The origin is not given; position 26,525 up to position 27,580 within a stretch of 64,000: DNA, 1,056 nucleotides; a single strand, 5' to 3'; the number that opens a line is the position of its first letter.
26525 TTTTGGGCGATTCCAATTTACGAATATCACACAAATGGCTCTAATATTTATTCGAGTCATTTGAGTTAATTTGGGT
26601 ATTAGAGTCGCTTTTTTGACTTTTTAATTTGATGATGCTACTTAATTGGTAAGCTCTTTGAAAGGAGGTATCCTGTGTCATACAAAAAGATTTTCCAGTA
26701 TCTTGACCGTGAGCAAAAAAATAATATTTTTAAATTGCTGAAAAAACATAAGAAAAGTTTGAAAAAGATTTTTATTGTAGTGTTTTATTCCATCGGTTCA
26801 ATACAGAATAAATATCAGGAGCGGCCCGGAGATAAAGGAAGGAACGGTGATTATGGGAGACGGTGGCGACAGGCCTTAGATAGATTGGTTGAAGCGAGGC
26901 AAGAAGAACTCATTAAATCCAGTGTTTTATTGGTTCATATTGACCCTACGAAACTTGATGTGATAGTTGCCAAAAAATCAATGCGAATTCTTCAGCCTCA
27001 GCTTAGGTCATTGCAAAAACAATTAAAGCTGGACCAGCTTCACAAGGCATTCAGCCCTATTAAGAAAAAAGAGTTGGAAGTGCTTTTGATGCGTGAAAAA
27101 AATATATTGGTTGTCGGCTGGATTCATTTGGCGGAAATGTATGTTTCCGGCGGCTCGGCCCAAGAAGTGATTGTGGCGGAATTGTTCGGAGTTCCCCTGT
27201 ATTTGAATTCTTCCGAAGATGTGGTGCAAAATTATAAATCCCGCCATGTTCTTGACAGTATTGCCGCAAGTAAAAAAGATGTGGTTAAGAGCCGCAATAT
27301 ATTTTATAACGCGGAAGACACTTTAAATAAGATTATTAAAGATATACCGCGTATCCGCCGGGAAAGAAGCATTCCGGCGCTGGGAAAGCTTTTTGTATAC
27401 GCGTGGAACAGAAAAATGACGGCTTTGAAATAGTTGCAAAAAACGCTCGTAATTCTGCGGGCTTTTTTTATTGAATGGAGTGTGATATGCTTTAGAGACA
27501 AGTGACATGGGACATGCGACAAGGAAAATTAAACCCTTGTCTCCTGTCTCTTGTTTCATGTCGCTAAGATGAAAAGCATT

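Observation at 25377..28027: Nucleotide-processing cluster: two NDT/Rcl-like paralogs bracketing a Nudix gene and an orphan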

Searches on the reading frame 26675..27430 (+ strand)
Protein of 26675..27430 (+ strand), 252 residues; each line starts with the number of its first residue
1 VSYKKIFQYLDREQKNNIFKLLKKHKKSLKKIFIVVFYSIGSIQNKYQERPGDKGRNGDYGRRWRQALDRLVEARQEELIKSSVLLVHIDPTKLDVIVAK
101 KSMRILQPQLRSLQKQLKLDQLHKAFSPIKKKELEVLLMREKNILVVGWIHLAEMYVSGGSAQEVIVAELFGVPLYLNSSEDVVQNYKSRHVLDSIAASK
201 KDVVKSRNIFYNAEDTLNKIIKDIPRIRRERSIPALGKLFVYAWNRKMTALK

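Call 6: search_protein_families(library=pfam, max_evalue=1, proteins=[window:26675-27430:+])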
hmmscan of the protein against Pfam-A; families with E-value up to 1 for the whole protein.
window:26675-27430:+ (252 aa): 3 families
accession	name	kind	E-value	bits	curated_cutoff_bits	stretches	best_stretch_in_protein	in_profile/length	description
PF14098.11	SSPI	-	0.023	15.3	27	1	208-246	10-48/65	Small, acid-soluble spore protein I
PF01544.23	CorA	-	0.16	11.7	27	1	179-230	136-189/292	CorA-like Mg2+ transporter protein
PF08458.16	PH_2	-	0.45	11.3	22.2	1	173-205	16-48/106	Plant pleckstrin homology-like region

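Call 10: search_protein_families(library=ncbifam, max_evalue=1, proteins=[window:26675-27430:+])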
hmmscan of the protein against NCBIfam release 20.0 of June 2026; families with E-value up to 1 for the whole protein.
window:26675-27430:+ (252 aa): 2 families
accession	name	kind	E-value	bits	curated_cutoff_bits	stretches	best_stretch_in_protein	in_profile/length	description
NF005980.0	PRK08073.1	equivalog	0.0014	17.9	291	1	185-227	48-90/287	flagellar hook-associated protein 3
TIGR03092.1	SASP_sspI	equivalog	0.0016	18.6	58.35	1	207-246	8-47/65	small acid-soluble spore protein SspI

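Call 11: search_protein_families(library=phrogs, max_evalue=1, proteins=[window:26675-27430:+])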
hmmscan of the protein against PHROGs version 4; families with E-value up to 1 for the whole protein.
window:26675-27430:+ (252 aa): 1 family
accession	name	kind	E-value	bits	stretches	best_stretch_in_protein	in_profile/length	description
phrog_4728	-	head and packaging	0.097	12.4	1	18-135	26-129/591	head morphogenesis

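Call 12: search_protein_families(library=padloc, max_evalue=1, proteins=[window:26675-27430:+])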
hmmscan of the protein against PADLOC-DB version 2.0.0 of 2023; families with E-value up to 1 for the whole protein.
window:26675-27430:+ (252 aa): 0 families

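Call 52: find_homologous_proteins(query=window:26675-27430:+, max_evalue=0.001)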
Query window:26675-27430:+ (252 aa): 12 proteins with E <= 0.001 among 551 candidates.
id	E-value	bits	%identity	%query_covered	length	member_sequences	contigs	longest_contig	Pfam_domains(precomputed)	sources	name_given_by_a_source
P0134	6.8e-157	538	100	100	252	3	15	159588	-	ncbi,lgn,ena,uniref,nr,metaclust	ncbi:MAG: hypothetical protein A3G49_02285 [Candidatus Sungbacteria bacterium RIFCSPLOWO2_12_FULL_41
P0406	2.8e-142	490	89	100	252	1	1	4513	-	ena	-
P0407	1.3e-141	488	89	100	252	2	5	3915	-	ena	-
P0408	9.3e-140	482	88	100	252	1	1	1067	-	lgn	-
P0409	3.5e-135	467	85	100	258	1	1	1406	-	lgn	-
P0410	1.6e-110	386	69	100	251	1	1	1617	-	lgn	-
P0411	2.8e-86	307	57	94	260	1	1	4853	-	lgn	-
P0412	7.9e-85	302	57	96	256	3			-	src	-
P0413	7.5e-75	269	51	98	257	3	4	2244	-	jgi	-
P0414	1.3e-38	151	39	85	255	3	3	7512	-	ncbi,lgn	-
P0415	4.8e-36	142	39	85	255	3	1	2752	-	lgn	-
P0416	3.1e-16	78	52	30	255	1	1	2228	-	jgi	-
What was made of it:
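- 26675..27433 (+): 252-aa lineage-specific protein with a flavodoxin-like alpha/beta fold and helical inserts. It may be a third, very divergent NDT-like protein. Motifs: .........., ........, DPTKLD, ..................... Only 12 homologs among 5.8 billion cluster representatives (call 52).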

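Call 56: search_protein_families(library=pfam, alignment_id=A4, max_evalue=1)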
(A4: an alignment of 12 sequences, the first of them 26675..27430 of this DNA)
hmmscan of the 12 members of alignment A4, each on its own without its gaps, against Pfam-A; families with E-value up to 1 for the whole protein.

A. member 1, window:26675-27430:+ (252 aa): 3 families
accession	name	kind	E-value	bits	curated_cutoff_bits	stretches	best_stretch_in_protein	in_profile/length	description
PF14098.11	SSPI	-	0.023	15.3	27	1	208-246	10-48/65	Small, acid-soluble spore protein I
PF01544.23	CorA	-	0.16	11.7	27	1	179-230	136-189/292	CorA-like Mg2+ transporter protein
PF08458.16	PH_2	-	0.45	11.3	22.2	1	173-205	16-48/106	Plant pleckstrin homology-like region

B. families by the number of members that match (of 12 scanned): 12 families
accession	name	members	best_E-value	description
PF14098.11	SSPI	5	0.01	Small, acid-soluble spore protein I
PF08458.16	PH_2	4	0.058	Plant pleckstrin homology-like region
PF05014.21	Nuc_deoxyrib_tr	3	0.018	Nucleoside 2-deoxyribosyltransferase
PF01544.23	CorA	3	0.058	CorA-like Mg2+ transporter protein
PF02096.25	60KD_IMP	2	0.043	60Kd inner membrane protein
PF01423.28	LSM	1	0.0048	LSM domain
PF11335.13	DUF3137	1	0.005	Protein of unknown function (DUF3137)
PF21125.3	MPN_2A_DUB_like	1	0.041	BRCA1-A complex subunit Abraxas 1 MPN domain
PF20690.3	bDLD3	1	0.058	Bacterial Death-like domain 3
PF22991.1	Lock_Gag1-like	1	0.21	Gag1-like, lock domain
PF25707.1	UL78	1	0.29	Herpesvirus UL78 G protein-coupled receptor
PF01988.24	VIT1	1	0.33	VIT family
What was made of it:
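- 26675..27433 (+): 3 of 12 members give weak PF05014 hits (call 56).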

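Call 58: search_solved_structures(query=A4, max_evalue=10)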
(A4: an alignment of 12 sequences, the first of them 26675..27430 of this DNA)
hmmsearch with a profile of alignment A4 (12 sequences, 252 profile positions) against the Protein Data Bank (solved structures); distinct sequences matched with E-value up to 10: 1.
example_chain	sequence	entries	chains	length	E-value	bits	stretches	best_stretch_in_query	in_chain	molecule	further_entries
9vzc_B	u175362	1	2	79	0.078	15.7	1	81-121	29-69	Addiction module antidote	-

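Call 62: predict_structure(alignment_id=A4)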
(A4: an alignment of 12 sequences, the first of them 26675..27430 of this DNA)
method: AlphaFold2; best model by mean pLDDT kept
length: 252 residues; sequences in the alignment: 12
mean_pLDDT: 86.4   pTM: 0.84
mean pLDDT of the five models: 86.4, 81.6, 80.8, 79.6, 77.4
residues with pLDDT >= 90: 132; 70-90: 97; 50-70: 10; < 50: 13
segments of 3 or more residues with pLDDT < 50: 45-57
pLDDT, mean of each block of 10 residues (from residue 1): 79 93 94 93 50 51 86 94 94 88 87 92 92 91 92 75 91 92 86 91 89 93 90 86 90 83
secondary structure, 60 per line:
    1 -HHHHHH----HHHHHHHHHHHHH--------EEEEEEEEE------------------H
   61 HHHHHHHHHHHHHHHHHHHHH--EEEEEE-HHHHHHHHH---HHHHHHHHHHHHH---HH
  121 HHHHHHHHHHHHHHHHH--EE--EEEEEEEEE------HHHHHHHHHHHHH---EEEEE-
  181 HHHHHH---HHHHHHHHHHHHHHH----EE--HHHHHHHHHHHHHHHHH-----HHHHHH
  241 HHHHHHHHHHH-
elements in order: H2-7 H12-24 E33-41 H60-81 E84-89 H91-99 H103-115 H119-137 E144-152 H159-171 E175-179 H181-186 H190-204 H213-229 H235-251
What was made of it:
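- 26675..27433 (+): AF2 pLDDT 86 (call 62).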

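Call 64: fold_search(model_id=the predicted structure, library=pdb)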
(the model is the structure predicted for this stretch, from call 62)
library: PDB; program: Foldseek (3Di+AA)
matches with E <= 10: 794; with E <= 0.001: 0
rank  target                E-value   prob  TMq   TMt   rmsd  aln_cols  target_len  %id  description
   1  3k1y_C                3.0e-03  0.90  0.29  0.37   9.9       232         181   13  X-ray structure of oxidoreductase from corynebacterium diphtheriae. orthorombic crystal form, northeast structural gen (released 2009-10-20)
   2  3k1y_A                7.6e-03  0.89  0.31  0.39   8.8       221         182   11  X-ray structure of oxidoreductase from corynebacterium diphtheriae. orthorombic crystal form, northeast structural gen (released 2009-10-20)
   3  3k1y_B                8.6e-03  0.85  0.31  0.39   7.8       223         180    9  X-ray structure of oxidoreductase from corynebacterium diphtheriae. orthorombic crystal form, northeast structural gen (released 2009-10-20)
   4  7m5h_A                3.6e-02  0.91  0.34  0.51   8.2       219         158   11  Crystal structure of conserved protein from Enterococcus faecalis V583 (released 2021-04-07)
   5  6i8r                  4.5e-02  0.66  0.32  0.24   8.0       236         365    9  Crystal structure of an ancient sequence-reconstructed Elongation factor Tu (node 170) (released 2019-11-27)
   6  7m5h_B                6.1e-02  0.96  0.41  0.60   6.1       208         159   12  Crystal structure of conserved protein from Enterococcus faecalis V583 (released 2021-04-07)
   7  4ljk_B                6.1e-02  0.72  0.35  0.39   8.2       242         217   12  Structural insights into the unique single-stranded DNA binding mode of DNA processing protein A from Helicobacter pyl (released 2014-01-01)
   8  6dqp_B                6.1e-02  0.60  0.32  0.42   7.1       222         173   11  Crystal structure of SsuE FMN reductase Delta118 mutant in apo form (released 2019-01-09)
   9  8of6_I                7.3e-02  0.85  0.34  0.52   6.6       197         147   14  Structure of YtoQ (released 2024-03-27)
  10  8of6_A                8.7e-02  0.96  0.40  0.64   5.7       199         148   14  Structure of YtoQ (released 2024-03-27)
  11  7qw4_G                8.7e-02  0.35  0.30  0.37   8.5       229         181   12  Pden_5119 protein (released 2023-02-08)
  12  1f6d_B                1.0e-01  0.11  0.20  0.15  18.1       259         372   10  THE STRUCTURE OF UDP-N-ACETYLGLUCOSAMINE 2-EPIMERASE FROM E. COLI. (released 2000-12-13)
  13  7bbn_B                1.1e-01  0.44  0.31  0.23   8.0       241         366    8  Crystal structure of an ancient sequence-reconstructed Elongation Factor Tu (node 317) (released 2022-01-19)
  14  4hs4_A                1.3e-01  0.51  0.35  0.44  10.5       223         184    9  Crystal structure of a putative chromate reductase from Gluconacetobacter hansenii, Gh-ChrR, containing a Y129N substi (released 2012-12-26)
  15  5w7q                  1.3e-01  0.38  0.32  0.24   6.9       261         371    7  Crystal Structure of Reconstructed Bacterial Elongation Factor Node 168 (released 2018-04-25)
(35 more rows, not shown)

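Call 69: fold_search(model_id=the predicted structure, library=viral)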
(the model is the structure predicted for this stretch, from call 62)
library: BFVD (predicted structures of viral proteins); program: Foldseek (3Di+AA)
matches with E <= 10: 453; with E <= 0.001: 1
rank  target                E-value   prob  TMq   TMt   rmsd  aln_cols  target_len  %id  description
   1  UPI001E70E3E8         8.9e-04  1.00  0.47  0.59   5.4       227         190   14  (no name look-up for this kind of identifier)
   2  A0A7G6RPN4            4.2e-03  0.98  0.33  0.46  11.6       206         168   12  (no name in the UniProt tables at hand)
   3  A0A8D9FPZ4            5.6e-03  0.99  0.45  0.35  12.2       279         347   13  Uncharacterized protein [uncultured marine phage]
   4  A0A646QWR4            1.3e-02  0.99  0.39  0.62   6.1       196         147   12  (no name in the UniProt tables at hand)
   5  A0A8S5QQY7            1.3e-02  0.91  0.34  0.41  10.0       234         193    8  Multimeric flavodoxin WrbA [Myoviridae sp. ctgXL3]
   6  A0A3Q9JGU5            1.5e-02  0.95  0.34  0.49   6.7       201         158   13  (no name in the UniProt tables at hand)
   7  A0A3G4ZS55            1.6e-02  0.30  0.22  0.17  11.0       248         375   12  VWFA domain-containing protein [Barrevirus sp.]
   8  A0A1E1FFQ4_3          2.3e-02  0.23  0.21  0.07  14.4       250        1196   11  Polyprotein [Winged bean alphaendornavirus 1]
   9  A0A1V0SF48            6.8e-02  0.30  0.29  0.23  10.0       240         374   12  Uncharacterized protein [Hokovirus HKV1]
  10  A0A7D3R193            7.2e-02  0.23  0.25  0.10  11.8       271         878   11  Glycosyl transferase family 1 [Fadolivirus FV1/VV64]
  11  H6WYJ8                7.7e-02  0.63  0.30  0.46   9.8       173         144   17  Nucleoside 2-deoxyribosyltransferase [Hafnia phage Enc34]
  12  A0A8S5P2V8            1.1e-01  0.87  0.33  0.60   5.3       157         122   13  N-deoxyribosyltransferase [Myoviridae sp. ctrf010]
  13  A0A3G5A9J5            1.1e-01  0.18  0.25  0.25  10.3       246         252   12  VWFA domain-containing protein [Hyperionvirus sp.]
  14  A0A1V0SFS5            1.2e-01  0.16  0.27  0.17  17.2       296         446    8  50S ribosome-binding GTPase [Hokovirus HKV1]
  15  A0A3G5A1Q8            1.4e-01  0.20  0.23  0.33  13.8       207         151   11  Nucleoside 2-deoxyribosyltransferase [Harvfovirus sp.]
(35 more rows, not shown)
